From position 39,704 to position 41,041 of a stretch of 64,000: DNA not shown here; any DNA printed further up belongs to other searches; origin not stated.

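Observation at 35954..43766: Block of four uncharacterised membrane / coiled-coil genes inserted in the tsaEBD - glnS - pcrA - ligA housekeeping row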

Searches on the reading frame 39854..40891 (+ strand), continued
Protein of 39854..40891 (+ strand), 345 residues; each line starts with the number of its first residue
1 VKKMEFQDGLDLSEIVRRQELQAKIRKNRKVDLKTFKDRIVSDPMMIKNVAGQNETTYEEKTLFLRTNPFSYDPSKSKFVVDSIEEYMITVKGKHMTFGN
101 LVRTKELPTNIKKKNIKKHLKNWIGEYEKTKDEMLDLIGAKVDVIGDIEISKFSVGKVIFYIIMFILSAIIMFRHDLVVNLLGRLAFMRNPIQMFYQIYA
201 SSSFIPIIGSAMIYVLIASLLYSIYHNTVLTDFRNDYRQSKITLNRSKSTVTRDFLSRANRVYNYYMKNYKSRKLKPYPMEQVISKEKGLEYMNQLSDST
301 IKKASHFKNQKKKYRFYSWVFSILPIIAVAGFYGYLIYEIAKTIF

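Call 58: fold_search(model_id=the predicted structure, library=pdb)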
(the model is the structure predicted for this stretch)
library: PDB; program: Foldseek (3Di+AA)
matches with E <= 10: 398; with E <= 0.001: 0
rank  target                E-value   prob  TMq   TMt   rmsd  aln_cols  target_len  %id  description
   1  9uhd                  1.7e-02  1.00  0.31  0.44   8.9       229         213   13  Structure of FAM92A BAR domain (released 2025-07-16)
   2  7sqc_1X               4.4e-02  0.57  0.15  0.22  29.9       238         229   10  Ciliary C1 central pair apparatus isolated from Chlamydomonas reinhardtii (released 2022-04-13)
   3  8ceg_B                6.2e-02  0.99  0.30  0.43  16.7       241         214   14  BAR domain protein FAM92A1 essential for mitochondrial membrane remodeling (released 2024-02-21)
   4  8a1g_A                7.1e-02  0.82  0.23  0.32  13.7       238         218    9  Structure of the SNX1-SNX5 complex (released 2023-06-14)
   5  7sqc_1Y               1.3e-01  0.57  0.20  0.25  34.8       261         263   11  Ciliary C1 central pair apparatus isolated from Chlamydomonas reinhardtii (released 2022-04-13)
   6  7sqc_1V               1.5e-01  0.30  0.14  0.21  30.1       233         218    9  Ciliary C1 central pair apparatus isolated from Chlamydomonas reinhardtii (released 2022-04-13)
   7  4wic_A                1.5e-01  0.18  0.14  0.13  28.6       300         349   10  Immediate-early 1 protein (IE1) of rhesus macaque cytomegalovirus (released 2015-07-15)
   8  7n6g_3O               2.3e-01  0.38  0.18  0.18  30.9       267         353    9  C1 of central pair (released 2022-05-18)
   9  1i4l_A                2.5e-01  0.60  0.21  0.32  15.6       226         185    9  CRYSTAL STRUCTURE ANALYSIS OF RAC1-GDP IN COMPLEX WITH ARFAPTIN (P41) (released 2001-05-16)
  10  4akv_A                2.6e-01  0.30  0.23  0.23  23.4       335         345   12  Crystal structure of human sorting nexin 33 (SNX33) (released 2012-08-01)
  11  4wid_A                2.6e-01  0.14  0.13  0.13  27.0       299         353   11  Crystal structure of the immediate-early 1 protein (IE1) at 2.31 angstrom (tetragonal form after crystal dehydration) (released 2014-10-29)
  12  7sqc_1W               3.0e-01  0.41  0.20  0.25  31.9       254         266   12  Ciliary C1 central pair apparatus isolated from Chlamydomonas reinhardtii (released 2022-04-13)
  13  8to0_Aa               3.2e-01  0.60  0.26  0.28   9.2       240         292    9  48-nm repeating structure of doublets from mouse sperm flagella (released 2023-11-01)
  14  7sqc_1J               3.2e-01  0.16  0.15  0.15  38.8       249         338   11  Ciliary C1 central pair apparatus isolated from Chlamydomonas reinhardtii (released 2022-04-13)
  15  7ung_D0               3.3e-01  0.69  0.23  0.28  10.9       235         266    8  48-nm repeat of the human respiratory doublet microtubule (released 2022-10-05)
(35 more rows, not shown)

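Call 67: search_protein_families(library=pfam, proteins=[P0049, P0038, P0055, P0058, P0075, P0073, P0053, P0064, P0070, P0077], max_evalue=0.01)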
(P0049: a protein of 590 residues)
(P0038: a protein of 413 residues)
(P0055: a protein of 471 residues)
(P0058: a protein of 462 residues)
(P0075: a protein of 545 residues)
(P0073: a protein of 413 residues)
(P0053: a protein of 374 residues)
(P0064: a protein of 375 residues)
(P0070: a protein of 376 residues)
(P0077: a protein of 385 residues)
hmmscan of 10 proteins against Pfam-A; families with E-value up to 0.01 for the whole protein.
P0049 (590 aa): 1 family
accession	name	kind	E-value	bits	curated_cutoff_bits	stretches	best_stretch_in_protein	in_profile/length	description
PF20990.2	DUF2207_C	-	0.0059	16.8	33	1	345-467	96-186/247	Predicted membrane protein (DUF2207) C-terminal domain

P0038 (413 aa): 0 families

P0055 (471 aa): 1 family
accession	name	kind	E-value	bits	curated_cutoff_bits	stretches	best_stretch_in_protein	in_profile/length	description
PF20990.2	DUF2207_C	-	3.7e-06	27.3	33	1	191-363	61-194/247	Predicted membrane protein (DUF2207) C-terminal domain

P0058 (462 aa): 1 family
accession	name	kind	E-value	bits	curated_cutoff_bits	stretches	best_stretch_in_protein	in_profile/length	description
PF20990.2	DUF2207_C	-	2.3e-06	27.9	33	1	213-353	86-199/247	Predicted membrane protein (DUF2207) C-terminal domain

P0075 (545 aa): 0 families

P0073 (413 aa): 0 families

P0053 (374 aa): 1 family
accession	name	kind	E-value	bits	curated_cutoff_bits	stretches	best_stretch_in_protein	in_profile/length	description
PF20237.3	DUF6594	-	0.0037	17.6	30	1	119-268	81-218/238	Family of unknown function (DUF6594)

P0064 (375 aa): 2 families
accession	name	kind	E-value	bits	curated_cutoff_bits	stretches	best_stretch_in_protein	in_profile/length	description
PF10066.14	DUF2304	-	0.0062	17.2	25.5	0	192-275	22-104/106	Uncharacterized conserved protein (DUF2304)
PF01616.22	Orbi_NS3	-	0.0093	16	27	0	193-281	78-167/179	Orbivirus NS3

P0070 (376 aa): 0 families

P0077 (385 aa): 1 family
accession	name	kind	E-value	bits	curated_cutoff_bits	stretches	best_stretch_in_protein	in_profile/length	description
PF20237.3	DUF6594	-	0.0071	16.7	30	1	162-263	131-219/238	Family of unknown function (DUF6594)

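Call 72: search_solved_structures(query=A4, max_evalue=10)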
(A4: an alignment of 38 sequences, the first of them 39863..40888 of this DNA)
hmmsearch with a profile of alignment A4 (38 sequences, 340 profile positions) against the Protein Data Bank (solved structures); distinct sequences matched with E-value up to 10: 6.
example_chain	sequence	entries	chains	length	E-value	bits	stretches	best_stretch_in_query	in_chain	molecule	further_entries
24xy_R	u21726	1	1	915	0.33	13.2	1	145-245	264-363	Soluble cytochrome b562,P2Y purinoceptor 13,LgBiT tag,GFP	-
1zll_A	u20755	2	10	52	1.1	11.6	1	286-335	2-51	Cardiac phospholamban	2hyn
5lil_A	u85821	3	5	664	1.2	11.5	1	117-234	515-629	Macrolide export ATP-binding/permease protein MacB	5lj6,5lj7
6m6z_A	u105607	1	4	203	1.3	11.3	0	143-182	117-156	TMH4C4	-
3d31_C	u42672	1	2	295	2.2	10.5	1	139-215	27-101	Sulfate/molybdate ABC transporter, permease protein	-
6g7o_A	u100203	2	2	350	3.2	10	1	150-233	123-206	Alkaline ceramidase 3,Soluble cytochrome b562 | Alkaline ceramidase 3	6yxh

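Call 82: search_protein_families(library=padloc, proteins=[window:39863-40891:+], max_evalue=0.01)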
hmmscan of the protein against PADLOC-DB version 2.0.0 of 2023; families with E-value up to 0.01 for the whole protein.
window:39863-40891:+ (342 aa): 0 families

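Call 83: search_protein_families(library=phrogs, proteins=[window:39863-40891:+], max_evalue=0.01)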
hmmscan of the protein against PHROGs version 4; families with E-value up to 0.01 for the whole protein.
window:39863-40891:+ (342 aa): 0 families

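Call 84: search_protein_families(library=ncbifam, alignment_id=A4, max_evalue=0.01)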
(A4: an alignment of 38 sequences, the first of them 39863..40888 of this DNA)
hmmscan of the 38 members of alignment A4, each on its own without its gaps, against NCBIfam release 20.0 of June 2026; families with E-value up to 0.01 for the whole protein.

A. member 1, window:39863-40888:+ (342 aa): 0 families

B. families by the number of members that match (of 38 scanned): 5 families
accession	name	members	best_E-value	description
NF033218.1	anchor_AmaP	1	0.00033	alkaline shock response membrane anchor protein AmaP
NF041012.2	T4P_ComGB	1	0.0011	competence type IV pilus assembly protein ComGB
NF007423.1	PRK09966.1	1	0.0039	diguanylate cyclase DgcN/YfiN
TIGR03097.1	PEP_O_lig_1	1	0.0076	putative O-glycosylation ligase, exosortase A system-associated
TIGR01363.1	strep_his_triad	1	0.0081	pneumococcal-type histidine triad protein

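Call 85: find_encoding_contigs(protein=P0049, flank=10000, max_places=2)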
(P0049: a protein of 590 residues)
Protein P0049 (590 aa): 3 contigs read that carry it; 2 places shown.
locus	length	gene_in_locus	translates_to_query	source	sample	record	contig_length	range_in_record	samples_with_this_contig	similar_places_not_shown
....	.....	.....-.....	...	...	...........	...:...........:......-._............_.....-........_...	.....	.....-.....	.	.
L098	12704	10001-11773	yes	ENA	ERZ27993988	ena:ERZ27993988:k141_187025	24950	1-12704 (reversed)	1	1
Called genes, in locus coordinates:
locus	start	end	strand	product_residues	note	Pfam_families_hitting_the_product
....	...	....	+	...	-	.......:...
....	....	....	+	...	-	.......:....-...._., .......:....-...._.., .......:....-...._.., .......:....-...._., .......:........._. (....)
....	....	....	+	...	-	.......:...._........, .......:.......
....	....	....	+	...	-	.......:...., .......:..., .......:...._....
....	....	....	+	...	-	-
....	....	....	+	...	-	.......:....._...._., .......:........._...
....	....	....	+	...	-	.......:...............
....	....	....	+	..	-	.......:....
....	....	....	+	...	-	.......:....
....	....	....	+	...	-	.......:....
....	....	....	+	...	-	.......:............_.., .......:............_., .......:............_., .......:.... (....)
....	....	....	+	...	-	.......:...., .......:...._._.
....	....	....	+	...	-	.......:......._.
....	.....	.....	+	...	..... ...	-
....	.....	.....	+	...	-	-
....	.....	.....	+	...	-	-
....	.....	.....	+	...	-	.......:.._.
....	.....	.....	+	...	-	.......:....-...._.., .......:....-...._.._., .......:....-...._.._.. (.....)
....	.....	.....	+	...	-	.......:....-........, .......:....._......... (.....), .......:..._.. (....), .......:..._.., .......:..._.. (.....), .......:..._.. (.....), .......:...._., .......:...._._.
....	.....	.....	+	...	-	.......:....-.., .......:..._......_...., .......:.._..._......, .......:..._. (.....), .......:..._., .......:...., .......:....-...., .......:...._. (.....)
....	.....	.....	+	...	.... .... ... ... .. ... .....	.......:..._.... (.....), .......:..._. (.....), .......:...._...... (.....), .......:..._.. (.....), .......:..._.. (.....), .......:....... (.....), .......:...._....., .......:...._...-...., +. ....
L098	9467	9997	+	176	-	PF02674:Colicin_V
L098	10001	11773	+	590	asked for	-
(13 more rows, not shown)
